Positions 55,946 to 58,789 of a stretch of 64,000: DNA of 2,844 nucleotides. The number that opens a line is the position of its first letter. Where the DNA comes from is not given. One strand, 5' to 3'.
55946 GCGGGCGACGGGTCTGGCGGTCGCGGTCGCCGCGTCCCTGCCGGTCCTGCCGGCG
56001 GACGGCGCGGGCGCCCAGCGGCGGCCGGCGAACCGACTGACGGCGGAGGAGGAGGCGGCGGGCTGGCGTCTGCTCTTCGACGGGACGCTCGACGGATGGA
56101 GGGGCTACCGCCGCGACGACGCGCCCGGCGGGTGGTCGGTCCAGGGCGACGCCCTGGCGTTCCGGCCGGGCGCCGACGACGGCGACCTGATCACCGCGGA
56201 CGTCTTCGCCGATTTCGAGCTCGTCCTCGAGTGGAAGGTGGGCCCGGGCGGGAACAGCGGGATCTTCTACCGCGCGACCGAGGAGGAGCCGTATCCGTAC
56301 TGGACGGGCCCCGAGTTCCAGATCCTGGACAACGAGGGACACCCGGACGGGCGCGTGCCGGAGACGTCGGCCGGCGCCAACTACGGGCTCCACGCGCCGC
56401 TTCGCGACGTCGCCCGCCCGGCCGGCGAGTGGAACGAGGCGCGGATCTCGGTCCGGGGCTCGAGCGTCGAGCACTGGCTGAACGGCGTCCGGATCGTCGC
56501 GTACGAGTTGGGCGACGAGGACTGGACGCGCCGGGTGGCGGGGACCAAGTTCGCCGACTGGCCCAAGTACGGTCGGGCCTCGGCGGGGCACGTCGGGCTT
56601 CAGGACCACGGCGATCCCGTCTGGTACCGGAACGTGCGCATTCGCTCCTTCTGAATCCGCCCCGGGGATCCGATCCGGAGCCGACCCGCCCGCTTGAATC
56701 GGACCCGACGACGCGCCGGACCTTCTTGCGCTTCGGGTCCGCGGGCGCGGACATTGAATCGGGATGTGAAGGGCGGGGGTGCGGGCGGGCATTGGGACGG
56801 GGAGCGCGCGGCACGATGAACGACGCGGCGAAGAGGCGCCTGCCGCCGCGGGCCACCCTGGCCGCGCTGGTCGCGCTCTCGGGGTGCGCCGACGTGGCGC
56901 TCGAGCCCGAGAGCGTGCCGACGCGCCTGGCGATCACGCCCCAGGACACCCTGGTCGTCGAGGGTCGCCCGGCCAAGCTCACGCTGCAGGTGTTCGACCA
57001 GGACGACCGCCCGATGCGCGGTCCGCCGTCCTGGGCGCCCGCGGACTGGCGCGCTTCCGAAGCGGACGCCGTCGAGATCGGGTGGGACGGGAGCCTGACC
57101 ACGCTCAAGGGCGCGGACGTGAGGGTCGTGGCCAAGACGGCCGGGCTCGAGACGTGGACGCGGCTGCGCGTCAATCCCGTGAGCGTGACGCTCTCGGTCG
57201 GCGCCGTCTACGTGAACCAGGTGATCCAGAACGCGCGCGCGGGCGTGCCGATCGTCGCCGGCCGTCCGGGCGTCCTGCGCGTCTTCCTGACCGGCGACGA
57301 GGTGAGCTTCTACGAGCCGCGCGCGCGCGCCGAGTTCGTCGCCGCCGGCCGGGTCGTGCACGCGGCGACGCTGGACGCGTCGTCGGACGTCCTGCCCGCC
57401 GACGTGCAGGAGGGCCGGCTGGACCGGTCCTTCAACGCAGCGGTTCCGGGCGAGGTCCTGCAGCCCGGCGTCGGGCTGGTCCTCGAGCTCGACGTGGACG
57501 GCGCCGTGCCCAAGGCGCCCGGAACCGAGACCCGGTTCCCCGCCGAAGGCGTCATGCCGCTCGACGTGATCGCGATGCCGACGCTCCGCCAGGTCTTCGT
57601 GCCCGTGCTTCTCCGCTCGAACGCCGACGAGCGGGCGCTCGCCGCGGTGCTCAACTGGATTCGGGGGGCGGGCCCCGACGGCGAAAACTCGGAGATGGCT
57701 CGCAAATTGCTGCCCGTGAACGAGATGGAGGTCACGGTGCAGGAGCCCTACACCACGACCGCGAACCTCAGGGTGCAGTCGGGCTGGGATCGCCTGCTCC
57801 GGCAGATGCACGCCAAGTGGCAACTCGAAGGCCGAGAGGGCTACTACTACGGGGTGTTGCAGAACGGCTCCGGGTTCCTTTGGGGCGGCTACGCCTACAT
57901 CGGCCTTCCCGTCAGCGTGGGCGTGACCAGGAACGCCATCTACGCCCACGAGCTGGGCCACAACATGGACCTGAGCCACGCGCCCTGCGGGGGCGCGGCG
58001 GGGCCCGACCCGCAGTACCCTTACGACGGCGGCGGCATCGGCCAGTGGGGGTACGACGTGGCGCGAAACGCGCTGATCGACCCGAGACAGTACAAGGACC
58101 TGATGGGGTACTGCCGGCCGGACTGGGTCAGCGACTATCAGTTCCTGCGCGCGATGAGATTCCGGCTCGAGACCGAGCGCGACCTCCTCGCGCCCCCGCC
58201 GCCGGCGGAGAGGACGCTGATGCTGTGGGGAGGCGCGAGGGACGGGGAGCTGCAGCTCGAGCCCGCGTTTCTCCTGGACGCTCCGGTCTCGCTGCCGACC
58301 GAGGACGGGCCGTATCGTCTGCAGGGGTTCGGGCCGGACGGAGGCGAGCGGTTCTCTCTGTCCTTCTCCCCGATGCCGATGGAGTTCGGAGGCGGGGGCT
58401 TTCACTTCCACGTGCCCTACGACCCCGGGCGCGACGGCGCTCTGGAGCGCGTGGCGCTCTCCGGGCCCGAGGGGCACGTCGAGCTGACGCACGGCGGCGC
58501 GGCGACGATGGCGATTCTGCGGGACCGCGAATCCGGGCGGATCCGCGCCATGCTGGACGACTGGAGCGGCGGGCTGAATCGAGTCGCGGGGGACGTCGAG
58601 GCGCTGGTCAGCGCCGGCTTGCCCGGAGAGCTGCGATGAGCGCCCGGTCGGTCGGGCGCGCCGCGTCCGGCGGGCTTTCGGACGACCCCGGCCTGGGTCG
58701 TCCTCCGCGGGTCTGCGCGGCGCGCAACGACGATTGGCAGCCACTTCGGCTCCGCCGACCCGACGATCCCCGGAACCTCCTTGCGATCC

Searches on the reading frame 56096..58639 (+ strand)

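Call 77: search_protein_families(library=pfam, proteins=[window:56096-58639:+], max_evalue=0.00001)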
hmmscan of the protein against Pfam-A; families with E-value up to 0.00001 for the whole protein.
window:56096-58639:+ (847 aa): 1 family
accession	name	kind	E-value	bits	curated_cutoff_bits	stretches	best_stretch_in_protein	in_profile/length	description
PF10462.15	Peptidase_M66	-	5.8e-09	35.8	20.6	1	591-666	174-247/306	Peptidase M66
